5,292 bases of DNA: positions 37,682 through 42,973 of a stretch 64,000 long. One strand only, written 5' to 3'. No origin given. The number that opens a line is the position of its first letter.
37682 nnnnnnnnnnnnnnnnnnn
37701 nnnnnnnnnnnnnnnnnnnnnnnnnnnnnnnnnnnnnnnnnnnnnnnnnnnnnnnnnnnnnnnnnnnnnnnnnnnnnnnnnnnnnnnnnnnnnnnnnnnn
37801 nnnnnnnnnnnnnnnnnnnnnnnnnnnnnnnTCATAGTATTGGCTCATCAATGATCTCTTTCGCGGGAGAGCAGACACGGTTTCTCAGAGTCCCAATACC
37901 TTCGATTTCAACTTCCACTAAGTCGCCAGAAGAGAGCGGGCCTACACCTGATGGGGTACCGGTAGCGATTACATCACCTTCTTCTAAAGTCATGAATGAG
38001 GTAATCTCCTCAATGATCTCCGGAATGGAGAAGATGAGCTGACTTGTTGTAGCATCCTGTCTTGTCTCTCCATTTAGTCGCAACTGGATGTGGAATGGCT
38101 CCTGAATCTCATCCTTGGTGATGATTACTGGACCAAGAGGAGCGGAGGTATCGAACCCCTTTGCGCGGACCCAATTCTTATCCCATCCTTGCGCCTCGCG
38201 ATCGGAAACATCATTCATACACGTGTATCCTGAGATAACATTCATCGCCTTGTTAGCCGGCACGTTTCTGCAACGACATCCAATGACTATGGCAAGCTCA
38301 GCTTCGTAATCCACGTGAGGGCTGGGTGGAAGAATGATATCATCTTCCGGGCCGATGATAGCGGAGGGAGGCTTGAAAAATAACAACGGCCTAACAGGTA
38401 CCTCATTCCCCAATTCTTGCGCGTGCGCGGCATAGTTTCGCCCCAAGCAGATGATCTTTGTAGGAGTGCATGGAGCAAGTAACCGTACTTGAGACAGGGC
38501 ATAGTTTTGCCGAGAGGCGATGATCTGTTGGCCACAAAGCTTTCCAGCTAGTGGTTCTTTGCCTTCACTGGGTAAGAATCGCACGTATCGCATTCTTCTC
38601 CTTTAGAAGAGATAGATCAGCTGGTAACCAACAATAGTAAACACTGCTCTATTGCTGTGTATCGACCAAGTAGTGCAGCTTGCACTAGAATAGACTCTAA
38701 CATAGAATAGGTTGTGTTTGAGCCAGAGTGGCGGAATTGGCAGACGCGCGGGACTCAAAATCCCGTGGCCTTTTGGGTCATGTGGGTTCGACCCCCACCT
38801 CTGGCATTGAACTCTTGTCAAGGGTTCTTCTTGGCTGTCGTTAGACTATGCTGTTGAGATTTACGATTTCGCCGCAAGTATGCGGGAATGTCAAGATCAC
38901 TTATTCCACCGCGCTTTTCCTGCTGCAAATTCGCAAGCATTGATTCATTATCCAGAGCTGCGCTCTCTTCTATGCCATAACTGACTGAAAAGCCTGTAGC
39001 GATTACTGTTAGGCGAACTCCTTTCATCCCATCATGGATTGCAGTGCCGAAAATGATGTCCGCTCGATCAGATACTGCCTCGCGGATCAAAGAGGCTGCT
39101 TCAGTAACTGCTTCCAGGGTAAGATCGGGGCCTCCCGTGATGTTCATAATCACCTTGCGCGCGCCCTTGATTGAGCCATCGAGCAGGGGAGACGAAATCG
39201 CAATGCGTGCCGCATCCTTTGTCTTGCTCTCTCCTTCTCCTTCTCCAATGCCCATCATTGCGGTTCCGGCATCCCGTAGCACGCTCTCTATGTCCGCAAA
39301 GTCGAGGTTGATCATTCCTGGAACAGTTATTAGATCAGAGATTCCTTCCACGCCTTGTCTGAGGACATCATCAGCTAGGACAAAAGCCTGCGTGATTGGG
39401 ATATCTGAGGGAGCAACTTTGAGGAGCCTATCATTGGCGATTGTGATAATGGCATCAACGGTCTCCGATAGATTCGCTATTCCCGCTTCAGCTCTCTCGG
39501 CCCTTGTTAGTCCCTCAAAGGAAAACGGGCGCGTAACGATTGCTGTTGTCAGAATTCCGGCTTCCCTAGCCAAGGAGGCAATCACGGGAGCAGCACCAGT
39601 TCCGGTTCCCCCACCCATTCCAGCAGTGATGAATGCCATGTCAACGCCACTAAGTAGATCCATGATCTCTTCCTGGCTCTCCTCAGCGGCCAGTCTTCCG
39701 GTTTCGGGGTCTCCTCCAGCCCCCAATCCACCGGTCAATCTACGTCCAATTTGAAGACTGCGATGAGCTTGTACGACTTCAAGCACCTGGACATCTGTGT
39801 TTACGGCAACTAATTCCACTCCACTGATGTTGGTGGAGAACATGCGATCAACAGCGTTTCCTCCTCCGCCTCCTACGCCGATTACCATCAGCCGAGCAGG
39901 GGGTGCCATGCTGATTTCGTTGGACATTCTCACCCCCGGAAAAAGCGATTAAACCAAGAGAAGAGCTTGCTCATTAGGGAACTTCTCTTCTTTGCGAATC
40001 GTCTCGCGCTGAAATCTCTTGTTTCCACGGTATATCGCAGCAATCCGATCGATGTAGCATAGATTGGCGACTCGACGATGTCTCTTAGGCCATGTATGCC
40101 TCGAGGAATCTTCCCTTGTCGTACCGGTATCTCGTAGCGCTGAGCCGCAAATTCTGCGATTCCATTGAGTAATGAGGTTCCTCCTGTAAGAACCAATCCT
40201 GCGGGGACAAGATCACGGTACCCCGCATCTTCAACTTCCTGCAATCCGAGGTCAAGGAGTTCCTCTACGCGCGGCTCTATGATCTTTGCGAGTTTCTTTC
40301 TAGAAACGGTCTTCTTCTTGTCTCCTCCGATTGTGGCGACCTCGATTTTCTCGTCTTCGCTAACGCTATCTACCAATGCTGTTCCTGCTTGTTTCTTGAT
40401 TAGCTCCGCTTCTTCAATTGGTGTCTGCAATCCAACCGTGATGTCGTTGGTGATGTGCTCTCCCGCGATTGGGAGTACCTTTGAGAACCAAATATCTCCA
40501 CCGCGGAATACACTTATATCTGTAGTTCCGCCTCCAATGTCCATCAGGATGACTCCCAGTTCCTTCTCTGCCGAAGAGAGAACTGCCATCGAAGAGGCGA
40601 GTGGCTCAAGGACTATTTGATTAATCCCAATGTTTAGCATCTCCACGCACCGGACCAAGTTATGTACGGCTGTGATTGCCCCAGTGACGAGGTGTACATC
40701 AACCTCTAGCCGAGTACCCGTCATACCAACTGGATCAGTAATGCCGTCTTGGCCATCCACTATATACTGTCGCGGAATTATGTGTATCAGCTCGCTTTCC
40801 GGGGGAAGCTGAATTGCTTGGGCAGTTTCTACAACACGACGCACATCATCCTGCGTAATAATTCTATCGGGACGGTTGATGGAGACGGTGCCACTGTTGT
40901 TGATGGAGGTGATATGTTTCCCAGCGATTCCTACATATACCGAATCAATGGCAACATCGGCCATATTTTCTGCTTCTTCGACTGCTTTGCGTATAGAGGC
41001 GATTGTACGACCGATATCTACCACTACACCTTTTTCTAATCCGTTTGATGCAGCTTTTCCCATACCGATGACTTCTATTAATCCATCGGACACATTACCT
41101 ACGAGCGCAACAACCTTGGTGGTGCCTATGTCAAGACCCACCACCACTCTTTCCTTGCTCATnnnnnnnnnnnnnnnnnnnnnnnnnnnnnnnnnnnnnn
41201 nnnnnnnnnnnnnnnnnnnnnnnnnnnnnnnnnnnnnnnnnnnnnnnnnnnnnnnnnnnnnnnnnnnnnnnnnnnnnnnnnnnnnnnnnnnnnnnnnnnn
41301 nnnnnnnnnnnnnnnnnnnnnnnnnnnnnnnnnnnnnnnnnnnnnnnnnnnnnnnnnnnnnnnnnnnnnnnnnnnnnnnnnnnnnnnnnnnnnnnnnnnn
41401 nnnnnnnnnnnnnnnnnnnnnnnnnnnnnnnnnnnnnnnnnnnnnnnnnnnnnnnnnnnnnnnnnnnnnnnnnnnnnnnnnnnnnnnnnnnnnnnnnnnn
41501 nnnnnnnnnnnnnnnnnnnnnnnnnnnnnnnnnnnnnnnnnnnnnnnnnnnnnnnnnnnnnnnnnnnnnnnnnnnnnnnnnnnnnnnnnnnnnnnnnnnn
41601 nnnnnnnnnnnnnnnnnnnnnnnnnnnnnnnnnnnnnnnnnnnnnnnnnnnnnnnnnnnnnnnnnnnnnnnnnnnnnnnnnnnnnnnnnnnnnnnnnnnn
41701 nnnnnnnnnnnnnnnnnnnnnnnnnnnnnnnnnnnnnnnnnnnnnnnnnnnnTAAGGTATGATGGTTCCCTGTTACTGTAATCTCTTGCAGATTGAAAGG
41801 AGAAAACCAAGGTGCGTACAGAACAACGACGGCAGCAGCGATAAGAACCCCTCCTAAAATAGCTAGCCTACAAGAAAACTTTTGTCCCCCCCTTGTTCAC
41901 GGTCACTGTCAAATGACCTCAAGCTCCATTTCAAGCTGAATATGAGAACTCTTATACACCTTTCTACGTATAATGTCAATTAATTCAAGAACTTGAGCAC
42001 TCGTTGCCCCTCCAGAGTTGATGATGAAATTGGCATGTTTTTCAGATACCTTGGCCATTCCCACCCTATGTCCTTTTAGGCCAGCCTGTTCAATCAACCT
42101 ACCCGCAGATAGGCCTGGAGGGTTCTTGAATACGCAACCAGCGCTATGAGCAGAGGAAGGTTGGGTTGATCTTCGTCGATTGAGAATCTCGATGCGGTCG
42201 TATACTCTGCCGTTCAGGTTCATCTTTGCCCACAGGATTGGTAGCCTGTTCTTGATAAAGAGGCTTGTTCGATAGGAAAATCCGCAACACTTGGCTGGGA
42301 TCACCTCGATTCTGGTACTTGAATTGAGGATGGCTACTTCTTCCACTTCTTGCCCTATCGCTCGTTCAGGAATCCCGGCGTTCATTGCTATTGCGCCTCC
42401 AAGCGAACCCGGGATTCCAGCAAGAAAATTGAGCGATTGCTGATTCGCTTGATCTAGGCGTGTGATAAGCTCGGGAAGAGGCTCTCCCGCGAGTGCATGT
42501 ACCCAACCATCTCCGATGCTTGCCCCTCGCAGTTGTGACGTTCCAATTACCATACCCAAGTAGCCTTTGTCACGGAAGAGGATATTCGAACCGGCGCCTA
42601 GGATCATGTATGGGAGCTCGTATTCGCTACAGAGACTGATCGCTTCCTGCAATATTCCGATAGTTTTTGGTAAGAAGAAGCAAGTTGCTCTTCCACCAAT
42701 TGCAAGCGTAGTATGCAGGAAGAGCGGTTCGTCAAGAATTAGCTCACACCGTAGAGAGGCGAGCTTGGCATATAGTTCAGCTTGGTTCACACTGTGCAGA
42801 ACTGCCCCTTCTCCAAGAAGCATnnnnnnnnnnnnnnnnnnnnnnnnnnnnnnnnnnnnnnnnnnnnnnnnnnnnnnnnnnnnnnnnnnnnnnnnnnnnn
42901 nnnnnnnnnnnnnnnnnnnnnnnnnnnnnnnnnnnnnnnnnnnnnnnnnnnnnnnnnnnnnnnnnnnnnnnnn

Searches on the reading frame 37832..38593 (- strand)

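Call 47: search_protein_families(library=pfam, proteins=[window:37832-38593:-], max_evalue=0.00001)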
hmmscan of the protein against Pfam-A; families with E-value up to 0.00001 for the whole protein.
window:37832-38593:- (253 aa): 1 family
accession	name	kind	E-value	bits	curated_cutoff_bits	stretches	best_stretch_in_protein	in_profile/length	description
PF01557.24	FAA_hydrolase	-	4.8e-72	242.5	23.9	1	46-240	1-213/214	Fumarylacetoacetate (FAA) hydrolase C-terminal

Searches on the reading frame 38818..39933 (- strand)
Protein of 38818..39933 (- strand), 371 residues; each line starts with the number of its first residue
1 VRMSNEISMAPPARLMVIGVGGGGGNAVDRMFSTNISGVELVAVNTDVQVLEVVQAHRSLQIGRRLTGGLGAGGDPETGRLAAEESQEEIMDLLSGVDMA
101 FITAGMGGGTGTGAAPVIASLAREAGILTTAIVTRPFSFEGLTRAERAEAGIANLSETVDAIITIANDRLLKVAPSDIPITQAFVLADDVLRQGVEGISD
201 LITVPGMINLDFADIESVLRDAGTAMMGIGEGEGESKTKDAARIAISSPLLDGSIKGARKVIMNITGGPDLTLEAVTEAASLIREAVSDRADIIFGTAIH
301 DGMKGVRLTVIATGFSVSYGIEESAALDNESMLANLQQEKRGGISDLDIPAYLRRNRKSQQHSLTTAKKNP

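Call 48: search_protein_families(library=pfam, proteins=[window:38818-39933:-], max_evalue=0.00001)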
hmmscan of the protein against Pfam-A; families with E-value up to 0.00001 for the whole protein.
window:38818-39933:- (371 aa): 2 families
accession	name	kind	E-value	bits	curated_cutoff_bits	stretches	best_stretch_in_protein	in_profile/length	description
PF00091.31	Tubulin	-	5.2e-48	164.3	33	1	15-174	2-189/190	Tubulin/FtsZ family, GTPase domain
PF12327.13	FtsZ_C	-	7.5e-30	103.5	27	1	223-315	1-94/95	FtsZ family, C-terminal domain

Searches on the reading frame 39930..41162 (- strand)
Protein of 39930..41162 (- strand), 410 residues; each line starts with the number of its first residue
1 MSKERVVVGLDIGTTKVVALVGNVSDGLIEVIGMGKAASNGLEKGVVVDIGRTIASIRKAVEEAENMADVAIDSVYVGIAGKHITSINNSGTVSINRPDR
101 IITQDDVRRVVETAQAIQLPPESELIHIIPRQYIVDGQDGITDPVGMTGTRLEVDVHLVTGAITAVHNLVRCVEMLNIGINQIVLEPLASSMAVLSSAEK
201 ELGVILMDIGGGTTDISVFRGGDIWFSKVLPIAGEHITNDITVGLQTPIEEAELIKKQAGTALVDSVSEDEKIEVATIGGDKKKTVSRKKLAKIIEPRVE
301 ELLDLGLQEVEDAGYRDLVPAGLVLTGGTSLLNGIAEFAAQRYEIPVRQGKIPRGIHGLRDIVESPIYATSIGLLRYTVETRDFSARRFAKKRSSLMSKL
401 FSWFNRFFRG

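Call 48: search_protein_families(library=pfam, proteins=[window:39930-41162:-], max_evalue=0.00001)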
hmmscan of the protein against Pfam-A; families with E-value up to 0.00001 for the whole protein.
window:39930-41162:- (410 aa): 5 families
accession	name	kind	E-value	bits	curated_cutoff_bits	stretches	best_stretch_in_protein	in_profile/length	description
PF14450.12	FtsA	-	2.8e-43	147.7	31.8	2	206-373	2-127/127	Cell division protein FtsA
PF02491.25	SHS2_FTSA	-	2e-32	111.8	25.4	1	81-160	1-79/79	SHS2 domain inserted in FTSA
PF06723.19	MreB_Mbl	-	4.1e-16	59.2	27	1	183-352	126-306/327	MreB/Mbl protein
PF11104.14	PilM_2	-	3.8e-07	29.8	27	0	192-259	170-237/340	Type IV pilus assembly protein PilM;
PF06277.17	EutA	-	4.9e-06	26.1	27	1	193-273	134-216/475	Ethanolamine utilisation protein EutA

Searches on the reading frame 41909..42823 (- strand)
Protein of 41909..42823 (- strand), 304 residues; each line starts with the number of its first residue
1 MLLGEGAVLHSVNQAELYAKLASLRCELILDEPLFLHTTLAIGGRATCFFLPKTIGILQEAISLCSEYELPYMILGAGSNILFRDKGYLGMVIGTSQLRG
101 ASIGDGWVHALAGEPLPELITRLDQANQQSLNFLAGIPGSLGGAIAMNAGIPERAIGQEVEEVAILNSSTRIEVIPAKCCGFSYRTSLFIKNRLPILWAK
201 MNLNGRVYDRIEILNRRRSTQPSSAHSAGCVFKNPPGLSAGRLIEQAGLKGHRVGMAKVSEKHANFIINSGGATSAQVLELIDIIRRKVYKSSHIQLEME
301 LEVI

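Call 48: search_protein_families(library=pfam, proteins=[window:41909-42823:-], max_evalue=0.00001)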
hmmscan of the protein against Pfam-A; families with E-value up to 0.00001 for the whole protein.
window:41909-42823:- (304 aa): 2 families
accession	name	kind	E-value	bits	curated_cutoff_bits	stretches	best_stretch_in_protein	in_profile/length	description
PF02873.21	MurB_C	-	6.3e-34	116.6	27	1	212-304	8-99/99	UDP-N-acetylenolpyruvoylglucosamine reductase, C-terminal domain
PF01565.28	FAD_binding_4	-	1.8e-15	57.3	26.4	1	48-153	3-112/139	FAD binding domain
